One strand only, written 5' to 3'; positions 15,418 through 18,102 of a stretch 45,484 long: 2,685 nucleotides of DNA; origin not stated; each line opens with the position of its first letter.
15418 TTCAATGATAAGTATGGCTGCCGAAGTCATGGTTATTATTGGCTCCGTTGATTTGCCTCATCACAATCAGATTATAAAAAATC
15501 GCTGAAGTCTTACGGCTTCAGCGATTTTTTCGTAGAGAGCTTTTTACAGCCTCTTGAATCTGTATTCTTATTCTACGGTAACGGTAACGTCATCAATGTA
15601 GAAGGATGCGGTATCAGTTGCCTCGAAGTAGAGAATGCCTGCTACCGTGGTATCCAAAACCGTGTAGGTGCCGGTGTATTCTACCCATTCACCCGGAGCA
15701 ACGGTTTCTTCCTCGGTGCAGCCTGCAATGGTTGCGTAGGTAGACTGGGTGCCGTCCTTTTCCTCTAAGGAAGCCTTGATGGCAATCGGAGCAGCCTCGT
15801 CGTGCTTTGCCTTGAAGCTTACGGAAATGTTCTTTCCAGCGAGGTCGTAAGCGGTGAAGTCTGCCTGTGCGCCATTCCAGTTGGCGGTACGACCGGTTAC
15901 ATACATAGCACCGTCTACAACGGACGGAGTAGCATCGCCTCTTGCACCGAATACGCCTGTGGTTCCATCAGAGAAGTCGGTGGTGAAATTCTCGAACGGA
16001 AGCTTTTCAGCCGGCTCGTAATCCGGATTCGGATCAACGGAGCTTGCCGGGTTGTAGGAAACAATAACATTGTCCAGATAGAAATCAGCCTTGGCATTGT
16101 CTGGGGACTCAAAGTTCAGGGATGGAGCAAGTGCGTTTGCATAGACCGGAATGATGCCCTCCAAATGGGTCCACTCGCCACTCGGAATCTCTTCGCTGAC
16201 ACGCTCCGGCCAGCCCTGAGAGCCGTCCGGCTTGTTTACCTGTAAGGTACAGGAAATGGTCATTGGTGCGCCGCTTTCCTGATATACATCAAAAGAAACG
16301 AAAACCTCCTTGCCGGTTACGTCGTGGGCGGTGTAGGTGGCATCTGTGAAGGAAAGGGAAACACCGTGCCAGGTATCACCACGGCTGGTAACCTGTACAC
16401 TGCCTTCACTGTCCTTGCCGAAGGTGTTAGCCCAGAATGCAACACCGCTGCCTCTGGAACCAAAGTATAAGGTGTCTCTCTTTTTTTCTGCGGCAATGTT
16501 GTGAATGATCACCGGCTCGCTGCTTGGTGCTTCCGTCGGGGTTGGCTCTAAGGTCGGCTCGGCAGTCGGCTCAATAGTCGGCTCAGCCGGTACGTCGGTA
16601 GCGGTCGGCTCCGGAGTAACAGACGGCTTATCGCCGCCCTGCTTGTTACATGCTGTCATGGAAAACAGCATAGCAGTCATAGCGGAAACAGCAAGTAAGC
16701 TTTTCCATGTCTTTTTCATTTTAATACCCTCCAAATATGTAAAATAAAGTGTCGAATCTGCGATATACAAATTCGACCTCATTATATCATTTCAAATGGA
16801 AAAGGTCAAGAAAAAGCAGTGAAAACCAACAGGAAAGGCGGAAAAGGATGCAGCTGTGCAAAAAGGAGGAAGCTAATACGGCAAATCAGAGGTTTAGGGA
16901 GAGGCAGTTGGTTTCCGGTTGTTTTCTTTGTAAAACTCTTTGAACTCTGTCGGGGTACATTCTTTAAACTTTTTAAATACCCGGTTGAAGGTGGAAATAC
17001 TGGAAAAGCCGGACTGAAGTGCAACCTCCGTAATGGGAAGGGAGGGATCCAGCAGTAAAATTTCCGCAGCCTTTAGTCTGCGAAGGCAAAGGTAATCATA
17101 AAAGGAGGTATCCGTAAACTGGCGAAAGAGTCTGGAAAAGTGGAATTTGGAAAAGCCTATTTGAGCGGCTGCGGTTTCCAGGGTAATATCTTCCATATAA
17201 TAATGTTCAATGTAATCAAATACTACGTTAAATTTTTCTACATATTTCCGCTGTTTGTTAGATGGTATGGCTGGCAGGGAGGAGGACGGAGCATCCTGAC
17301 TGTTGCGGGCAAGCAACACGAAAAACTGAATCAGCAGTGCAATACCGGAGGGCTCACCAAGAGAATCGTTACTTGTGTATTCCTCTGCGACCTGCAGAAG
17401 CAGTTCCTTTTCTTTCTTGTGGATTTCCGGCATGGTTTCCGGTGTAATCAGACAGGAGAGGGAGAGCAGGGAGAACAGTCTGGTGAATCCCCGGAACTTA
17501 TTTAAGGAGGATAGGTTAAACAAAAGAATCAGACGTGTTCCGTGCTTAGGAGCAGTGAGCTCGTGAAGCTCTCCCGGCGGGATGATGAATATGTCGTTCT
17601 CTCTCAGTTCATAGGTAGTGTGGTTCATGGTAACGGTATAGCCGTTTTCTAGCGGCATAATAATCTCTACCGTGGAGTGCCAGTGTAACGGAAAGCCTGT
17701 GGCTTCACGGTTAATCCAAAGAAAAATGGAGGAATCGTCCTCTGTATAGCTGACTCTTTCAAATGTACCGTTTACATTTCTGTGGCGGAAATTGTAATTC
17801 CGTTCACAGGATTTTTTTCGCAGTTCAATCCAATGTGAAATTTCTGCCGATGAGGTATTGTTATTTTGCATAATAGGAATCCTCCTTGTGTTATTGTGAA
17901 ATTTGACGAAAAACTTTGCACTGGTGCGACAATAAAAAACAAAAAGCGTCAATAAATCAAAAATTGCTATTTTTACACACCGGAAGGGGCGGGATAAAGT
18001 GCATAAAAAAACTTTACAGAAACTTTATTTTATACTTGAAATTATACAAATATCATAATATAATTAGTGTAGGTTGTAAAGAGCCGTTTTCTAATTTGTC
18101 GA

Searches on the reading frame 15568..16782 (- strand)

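Call 5: search_protein_families(library=pfam, proteins=[window:15568-16782:-], max_evalue=0.001)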
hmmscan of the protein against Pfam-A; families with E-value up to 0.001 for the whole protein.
window:15568-16782:- (404 aa): 1 family
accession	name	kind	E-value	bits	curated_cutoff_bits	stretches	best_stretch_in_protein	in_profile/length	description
PF02018.23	CBM_4_9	-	2.2e-25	90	25.9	2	268-390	7-133/136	Carbohydrate binding domain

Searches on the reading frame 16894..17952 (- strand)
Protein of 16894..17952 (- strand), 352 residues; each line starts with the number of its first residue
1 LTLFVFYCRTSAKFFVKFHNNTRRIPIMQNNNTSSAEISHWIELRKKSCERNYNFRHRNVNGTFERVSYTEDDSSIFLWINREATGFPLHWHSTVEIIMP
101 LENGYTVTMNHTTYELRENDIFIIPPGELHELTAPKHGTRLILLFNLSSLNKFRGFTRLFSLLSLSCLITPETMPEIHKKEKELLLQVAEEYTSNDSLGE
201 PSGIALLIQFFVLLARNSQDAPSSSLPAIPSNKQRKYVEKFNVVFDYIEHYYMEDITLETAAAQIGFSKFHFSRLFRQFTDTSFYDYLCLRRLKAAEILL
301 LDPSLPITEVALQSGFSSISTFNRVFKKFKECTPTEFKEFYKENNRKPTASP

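Call 5: search_protein_families(library=pfam, proteins=[window:16894-17952:-], max_evalue=0.001)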
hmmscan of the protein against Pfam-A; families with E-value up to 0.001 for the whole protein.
window:16894-17952:- (352 aa): 4 families
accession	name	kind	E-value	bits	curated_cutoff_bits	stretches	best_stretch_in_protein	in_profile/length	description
PF12833.13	HTH_18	-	3.9e-22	78.8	33.6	1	262-338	2-78/80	Helix-turn-helix domain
PF00165.29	HTH_AraC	-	4.8e-16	58.9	26.6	2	303-337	7-40/42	Bacterial regulatory helix-turn-helix proteins, AraC family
PF02311.25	AraC_binding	-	1.5e-06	28.4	21.1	1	85-137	14-68/135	AraC-like ligand binding domain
PF07883.17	Cupin_2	-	9.7e-06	25.7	27.2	1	86-138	10-62/70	Cupin domain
